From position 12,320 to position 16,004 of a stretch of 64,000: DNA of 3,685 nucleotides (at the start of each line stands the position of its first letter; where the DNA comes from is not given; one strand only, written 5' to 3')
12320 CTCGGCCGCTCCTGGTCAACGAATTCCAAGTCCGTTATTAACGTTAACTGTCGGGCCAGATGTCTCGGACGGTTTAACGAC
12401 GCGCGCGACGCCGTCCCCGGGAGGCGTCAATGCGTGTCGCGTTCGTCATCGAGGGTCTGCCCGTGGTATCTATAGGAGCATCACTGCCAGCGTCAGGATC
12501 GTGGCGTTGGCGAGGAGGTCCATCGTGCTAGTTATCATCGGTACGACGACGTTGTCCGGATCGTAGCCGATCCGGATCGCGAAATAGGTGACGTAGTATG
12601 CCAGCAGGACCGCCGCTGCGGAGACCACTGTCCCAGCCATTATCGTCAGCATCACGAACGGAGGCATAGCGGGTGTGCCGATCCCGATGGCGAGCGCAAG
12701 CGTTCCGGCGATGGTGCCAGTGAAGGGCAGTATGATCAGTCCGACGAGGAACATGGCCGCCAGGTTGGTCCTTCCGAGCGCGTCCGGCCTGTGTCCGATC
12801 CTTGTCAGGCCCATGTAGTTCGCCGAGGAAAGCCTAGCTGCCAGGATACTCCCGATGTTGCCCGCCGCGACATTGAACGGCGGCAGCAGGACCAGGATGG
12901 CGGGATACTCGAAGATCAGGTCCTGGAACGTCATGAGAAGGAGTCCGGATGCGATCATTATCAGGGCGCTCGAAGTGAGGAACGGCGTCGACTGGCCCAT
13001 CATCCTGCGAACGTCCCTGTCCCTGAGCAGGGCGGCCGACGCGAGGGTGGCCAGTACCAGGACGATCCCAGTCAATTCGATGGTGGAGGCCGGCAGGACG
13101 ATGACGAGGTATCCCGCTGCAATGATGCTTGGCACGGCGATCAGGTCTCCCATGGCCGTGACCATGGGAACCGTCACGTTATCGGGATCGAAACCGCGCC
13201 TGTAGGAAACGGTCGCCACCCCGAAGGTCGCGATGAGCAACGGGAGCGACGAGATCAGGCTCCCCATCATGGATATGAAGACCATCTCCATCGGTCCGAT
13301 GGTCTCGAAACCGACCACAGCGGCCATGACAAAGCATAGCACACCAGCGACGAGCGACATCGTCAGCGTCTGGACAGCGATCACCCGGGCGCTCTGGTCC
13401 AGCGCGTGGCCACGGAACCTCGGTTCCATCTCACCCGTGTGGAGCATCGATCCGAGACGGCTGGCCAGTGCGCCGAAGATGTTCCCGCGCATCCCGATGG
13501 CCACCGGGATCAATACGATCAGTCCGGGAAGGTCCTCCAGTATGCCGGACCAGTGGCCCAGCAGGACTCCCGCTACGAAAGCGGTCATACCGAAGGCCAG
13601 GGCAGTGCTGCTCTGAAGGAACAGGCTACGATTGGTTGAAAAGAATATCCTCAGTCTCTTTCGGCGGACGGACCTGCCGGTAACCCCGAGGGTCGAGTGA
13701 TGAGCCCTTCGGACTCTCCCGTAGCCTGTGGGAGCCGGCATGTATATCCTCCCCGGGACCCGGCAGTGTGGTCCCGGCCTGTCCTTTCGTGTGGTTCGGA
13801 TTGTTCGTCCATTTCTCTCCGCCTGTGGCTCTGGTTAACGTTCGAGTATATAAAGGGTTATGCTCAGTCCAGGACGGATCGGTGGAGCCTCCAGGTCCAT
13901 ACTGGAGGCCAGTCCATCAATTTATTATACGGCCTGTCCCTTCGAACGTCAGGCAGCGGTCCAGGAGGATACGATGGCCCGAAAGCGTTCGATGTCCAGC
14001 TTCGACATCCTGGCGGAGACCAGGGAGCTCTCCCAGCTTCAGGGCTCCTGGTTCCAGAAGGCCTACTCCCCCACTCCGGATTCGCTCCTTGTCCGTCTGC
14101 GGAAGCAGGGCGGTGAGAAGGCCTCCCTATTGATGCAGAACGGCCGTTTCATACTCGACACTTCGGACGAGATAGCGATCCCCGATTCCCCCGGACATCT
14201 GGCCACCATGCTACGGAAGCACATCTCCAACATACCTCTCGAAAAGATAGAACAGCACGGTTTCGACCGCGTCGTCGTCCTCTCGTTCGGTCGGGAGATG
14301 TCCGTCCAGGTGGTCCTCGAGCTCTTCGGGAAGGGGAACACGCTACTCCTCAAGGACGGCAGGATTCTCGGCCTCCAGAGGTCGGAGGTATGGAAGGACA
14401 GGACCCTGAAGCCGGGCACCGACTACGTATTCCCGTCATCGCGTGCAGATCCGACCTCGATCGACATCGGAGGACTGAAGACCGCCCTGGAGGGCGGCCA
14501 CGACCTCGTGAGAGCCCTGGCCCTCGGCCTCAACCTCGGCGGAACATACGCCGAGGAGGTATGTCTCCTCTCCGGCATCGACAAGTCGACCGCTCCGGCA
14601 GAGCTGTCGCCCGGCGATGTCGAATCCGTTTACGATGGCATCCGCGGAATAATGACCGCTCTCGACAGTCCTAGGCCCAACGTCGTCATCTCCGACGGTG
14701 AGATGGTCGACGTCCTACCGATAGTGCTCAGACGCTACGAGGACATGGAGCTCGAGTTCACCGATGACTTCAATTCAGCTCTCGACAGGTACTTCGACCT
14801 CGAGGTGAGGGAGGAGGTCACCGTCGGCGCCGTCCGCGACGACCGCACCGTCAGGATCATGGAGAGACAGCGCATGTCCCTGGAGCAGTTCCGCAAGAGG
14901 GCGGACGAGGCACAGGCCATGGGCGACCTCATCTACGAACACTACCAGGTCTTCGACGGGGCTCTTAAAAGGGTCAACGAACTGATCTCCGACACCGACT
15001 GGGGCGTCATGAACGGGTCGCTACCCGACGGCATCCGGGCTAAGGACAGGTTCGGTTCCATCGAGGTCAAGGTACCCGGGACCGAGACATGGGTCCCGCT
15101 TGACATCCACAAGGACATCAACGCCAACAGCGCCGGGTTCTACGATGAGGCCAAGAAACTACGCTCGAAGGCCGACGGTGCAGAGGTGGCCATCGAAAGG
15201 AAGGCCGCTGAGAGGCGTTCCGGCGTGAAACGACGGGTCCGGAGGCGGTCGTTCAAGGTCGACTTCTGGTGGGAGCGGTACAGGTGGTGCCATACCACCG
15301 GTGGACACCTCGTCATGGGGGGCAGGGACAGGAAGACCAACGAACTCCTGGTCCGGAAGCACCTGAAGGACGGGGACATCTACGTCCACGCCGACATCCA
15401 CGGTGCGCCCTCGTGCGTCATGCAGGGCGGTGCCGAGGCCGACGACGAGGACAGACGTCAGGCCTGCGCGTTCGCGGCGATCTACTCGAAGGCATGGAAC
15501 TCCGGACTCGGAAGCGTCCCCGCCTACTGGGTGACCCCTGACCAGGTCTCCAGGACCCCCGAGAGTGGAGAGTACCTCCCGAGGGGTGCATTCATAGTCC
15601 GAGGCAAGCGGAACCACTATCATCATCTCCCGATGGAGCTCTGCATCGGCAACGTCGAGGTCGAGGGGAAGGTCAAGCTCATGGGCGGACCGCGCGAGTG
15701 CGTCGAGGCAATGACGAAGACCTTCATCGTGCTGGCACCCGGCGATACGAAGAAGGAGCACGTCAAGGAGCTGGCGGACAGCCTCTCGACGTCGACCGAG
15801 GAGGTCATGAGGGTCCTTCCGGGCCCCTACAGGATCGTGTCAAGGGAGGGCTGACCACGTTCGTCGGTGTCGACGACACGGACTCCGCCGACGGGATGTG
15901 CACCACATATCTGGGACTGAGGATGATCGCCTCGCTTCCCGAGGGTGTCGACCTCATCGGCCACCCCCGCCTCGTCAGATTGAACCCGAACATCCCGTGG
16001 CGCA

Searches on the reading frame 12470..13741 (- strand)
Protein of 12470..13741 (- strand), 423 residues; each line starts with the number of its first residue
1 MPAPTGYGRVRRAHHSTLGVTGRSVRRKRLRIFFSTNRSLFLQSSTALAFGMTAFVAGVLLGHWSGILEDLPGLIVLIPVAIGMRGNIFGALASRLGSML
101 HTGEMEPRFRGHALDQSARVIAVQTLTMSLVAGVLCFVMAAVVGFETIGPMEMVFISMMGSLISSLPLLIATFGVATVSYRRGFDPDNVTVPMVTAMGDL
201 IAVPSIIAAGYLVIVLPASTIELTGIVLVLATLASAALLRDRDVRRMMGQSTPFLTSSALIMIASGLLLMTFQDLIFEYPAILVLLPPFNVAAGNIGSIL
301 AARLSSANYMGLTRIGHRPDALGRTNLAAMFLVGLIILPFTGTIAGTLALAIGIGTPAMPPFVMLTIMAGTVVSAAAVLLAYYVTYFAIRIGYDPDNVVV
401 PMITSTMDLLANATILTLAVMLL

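Call 49: search_protein_families(library=pfam, max_evalue=0.00001, proteins=[window:12470-13741:-])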
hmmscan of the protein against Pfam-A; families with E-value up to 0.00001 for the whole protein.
window:12470-13741:- (423 aa): 1 family
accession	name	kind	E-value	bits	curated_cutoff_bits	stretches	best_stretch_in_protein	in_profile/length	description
PF01769.21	MgtE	-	3.7e-32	111.6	27.6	2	78-207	1-123/125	Divalent cation transporter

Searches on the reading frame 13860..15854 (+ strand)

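Call 49: search_protein_families(library=pfam, max_evalue=0.00001, proteins=[window:13860-15854:+])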
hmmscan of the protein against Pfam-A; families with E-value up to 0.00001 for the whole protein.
window:13860-15854:+ (664 aa): 2 families
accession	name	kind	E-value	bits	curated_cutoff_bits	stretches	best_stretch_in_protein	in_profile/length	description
PF05833.16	NFACT_N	-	9.2e-42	143.8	31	1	48-451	3-410/456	NFACT N-terminal and middle domains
PF05670.18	NFACT-R_1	-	9.9e-30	103.8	29.8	1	474-582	2-112/112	NFACT protein RNA binding domain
